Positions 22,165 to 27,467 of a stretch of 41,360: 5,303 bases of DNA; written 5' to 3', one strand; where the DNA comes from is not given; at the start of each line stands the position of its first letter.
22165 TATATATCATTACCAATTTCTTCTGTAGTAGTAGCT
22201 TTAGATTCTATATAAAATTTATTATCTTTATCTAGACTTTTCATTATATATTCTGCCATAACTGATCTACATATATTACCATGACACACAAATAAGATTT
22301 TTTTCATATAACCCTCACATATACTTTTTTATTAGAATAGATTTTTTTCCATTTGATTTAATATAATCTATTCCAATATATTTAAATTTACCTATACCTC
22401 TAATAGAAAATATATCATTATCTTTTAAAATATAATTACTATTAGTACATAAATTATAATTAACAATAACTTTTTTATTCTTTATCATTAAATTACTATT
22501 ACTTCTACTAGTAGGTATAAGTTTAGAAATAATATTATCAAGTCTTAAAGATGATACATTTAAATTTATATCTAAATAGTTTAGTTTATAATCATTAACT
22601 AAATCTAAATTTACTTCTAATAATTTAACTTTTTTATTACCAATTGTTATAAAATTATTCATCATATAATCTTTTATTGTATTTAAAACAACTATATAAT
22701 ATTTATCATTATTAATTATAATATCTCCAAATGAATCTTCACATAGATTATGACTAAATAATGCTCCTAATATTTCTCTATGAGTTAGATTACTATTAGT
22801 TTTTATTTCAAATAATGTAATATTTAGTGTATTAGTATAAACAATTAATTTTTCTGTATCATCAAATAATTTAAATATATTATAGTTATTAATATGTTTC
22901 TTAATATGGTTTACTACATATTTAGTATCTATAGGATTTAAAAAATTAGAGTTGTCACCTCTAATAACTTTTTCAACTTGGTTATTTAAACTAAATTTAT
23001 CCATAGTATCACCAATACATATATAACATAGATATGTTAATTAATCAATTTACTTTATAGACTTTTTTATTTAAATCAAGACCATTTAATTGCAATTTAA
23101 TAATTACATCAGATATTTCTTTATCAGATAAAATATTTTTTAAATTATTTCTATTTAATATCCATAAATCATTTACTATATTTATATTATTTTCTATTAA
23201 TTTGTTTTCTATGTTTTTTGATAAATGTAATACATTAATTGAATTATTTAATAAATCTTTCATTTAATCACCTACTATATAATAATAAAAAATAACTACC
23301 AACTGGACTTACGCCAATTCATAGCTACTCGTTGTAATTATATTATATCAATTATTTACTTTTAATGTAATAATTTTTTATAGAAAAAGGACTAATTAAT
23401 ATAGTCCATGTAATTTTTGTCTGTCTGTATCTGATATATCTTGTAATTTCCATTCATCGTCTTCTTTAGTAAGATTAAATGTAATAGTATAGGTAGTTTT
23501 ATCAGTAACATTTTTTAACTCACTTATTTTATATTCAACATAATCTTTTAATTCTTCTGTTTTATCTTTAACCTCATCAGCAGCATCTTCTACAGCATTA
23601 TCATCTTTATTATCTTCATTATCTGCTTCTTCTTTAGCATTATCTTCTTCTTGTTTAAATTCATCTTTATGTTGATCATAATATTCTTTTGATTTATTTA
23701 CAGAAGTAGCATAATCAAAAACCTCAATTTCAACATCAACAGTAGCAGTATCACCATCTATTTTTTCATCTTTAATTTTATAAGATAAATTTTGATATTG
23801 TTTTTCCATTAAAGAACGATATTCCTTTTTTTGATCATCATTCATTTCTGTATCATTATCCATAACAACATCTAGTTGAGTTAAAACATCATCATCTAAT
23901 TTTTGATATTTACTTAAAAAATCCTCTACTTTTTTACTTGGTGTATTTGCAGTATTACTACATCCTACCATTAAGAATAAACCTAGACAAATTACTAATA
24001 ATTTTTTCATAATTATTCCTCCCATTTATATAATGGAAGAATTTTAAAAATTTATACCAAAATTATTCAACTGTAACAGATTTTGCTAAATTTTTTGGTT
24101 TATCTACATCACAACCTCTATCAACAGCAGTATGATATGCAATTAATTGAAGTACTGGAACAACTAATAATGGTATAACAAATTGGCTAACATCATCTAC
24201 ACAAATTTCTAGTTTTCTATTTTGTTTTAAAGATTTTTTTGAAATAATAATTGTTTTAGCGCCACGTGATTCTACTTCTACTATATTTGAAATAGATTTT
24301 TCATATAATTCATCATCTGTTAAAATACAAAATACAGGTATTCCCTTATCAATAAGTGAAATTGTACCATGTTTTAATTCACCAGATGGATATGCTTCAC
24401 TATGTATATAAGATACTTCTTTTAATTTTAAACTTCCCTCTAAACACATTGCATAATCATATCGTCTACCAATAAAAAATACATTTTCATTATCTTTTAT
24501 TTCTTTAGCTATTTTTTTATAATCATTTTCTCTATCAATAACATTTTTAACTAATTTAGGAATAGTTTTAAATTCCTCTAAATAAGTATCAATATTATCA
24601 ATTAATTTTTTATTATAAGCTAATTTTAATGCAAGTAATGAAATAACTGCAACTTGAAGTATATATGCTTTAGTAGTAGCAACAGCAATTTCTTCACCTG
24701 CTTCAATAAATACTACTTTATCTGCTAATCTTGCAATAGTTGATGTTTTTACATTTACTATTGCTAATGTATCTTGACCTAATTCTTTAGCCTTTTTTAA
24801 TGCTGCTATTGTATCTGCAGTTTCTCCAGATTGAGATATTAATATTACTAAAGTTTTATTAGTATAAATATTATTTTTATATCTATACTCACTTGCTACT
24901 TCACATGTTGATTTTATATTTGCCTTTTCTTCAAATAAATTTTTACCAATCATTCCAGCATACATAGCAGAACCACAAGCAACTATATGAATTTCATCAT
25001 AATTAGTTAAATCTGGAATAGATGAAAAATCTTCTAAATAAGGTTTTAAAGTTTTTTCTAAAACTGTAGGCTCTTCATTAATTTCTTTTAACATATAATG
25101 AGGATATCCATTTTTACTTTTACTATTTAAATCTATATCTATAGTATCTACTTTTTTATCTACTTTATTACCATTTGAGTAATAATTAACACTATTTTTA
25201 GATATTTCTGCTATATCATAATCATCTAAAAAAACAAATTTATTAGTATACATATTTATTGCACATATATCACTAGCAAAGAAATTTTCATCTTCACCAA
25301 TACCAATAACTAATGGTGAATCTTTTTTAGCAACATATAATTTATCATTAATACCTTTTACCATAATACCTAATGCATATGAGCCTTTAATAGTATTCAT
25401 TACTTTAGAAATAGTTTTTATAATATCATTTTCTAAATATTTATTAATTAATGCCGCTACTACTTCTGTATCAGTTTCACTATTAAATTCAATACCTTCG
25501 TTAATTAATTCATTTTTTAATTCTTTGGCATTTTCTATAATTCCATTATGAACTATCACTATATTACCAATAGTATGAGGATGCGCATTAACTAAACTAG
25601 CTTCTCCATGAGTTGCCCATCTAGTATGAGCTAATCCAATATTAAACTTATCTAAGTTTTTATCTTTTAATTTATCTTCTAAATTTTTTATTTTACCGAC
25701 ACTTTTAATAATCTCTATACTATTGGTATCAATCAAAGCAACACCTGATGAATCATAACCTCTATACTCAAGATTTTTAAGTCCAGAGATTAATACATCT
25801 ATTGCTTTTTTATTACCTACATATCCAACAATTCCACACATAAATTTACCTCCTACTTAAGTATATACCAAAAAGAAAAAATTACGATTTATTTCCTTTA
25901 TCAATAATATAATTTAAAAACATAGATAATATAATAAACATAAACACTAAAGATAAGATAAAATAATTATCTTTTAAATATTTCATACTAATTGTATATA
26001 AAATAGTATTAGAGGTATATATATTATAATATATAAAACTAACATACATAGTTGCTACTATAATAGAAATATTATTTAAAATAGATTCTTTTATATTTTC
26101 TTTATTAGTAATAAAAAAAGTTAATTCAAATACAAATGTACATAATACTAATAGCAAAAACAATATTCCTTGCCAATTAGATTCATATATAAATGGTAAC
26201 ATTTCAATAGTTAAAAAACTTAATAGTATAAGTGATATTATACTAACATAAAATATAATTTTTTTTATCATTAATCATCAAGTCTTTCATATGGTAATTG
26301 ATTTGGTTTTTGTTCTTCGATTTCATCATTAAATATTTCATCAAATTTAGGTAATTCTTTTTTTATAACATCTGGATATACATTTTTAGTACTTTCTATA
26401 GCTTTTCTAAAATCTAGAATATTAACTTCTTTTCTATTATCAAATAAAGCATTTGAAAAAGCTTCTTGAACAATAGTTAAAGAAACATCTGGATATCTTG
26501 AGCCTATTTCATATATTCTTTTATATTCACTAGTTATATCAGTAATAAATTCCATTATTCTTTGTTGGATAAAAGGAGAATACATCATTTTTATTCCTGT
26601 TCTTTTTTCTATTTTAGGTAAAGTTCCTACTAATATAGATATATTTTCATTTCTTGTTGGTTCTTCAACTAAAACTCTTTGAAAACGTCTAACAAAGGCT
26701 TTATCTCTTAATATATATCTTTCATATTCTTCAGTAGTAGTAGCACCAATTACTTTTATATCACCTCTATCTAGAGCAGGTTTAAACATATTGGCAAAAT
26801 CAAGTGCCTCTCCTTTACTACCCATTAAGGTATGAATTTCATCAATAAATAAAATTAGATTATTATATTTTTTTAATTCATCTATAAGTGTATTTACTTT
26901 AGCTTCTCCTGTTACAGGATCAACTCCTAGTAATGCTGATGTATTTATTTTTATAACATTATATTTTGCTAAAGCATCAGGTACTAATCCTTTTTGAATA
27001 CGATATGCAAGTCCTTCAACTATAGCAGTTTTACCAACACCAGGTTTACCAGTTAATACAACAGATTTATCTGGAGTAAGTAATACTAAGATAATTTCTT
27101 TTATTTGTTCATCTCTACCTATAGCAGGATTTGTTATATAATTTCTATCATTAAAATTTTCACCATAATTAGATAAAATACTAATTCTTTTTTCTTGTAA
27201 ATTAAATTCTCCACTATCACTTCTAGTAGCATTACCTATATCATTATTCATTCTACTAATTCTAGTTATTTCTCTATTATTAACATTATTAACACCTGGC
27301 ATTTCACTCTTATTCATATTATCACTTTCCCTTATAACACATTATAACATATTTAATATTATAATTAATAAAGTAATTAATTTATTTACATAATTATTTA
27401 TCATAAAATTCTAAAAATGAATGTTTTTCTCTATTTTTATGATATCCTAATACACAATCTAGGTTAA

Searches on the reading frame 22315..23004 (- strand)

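Call 31: search_protein_families(library=pfam, proteins=[window:22315-23004:-], max_evalue=0.00001)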
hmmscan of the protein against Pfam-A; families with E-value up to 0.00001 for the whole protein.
window:22315-23004:- (229 aa): 1 family
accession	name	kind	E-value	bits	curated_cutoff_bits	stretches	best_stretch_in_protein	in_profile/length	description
PF17774.7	YlmH_RBD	-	1.1e-13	51.7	23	1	61-133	7-82/84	Putative RNA-binding domain in YlmH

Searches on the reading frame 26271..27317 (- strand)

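Call 31: search_protein_families(library=pfam, proteins=[window:26271-27317:-], max_evalue=0.00001)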
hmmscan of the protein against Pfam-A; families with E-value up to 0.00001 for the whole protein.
window:26271-27317:- (348 aa): 3 families
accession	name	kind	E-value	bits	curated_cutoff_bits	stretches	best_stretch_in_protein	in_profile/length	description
PF00004.35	AAA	-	1.5e-14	55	21.2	1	86-214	1-125/131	ATPase family associated with various cellular activities (AAA)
PF13191.12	AAA_16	-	2.3e-06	28.6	32.6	0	66-110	3-51/167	AAA ATPase domain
PF05621.17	TniB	-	5.1e-06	26.5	22.4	0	141-217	108-184/189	Bacterial TniB protein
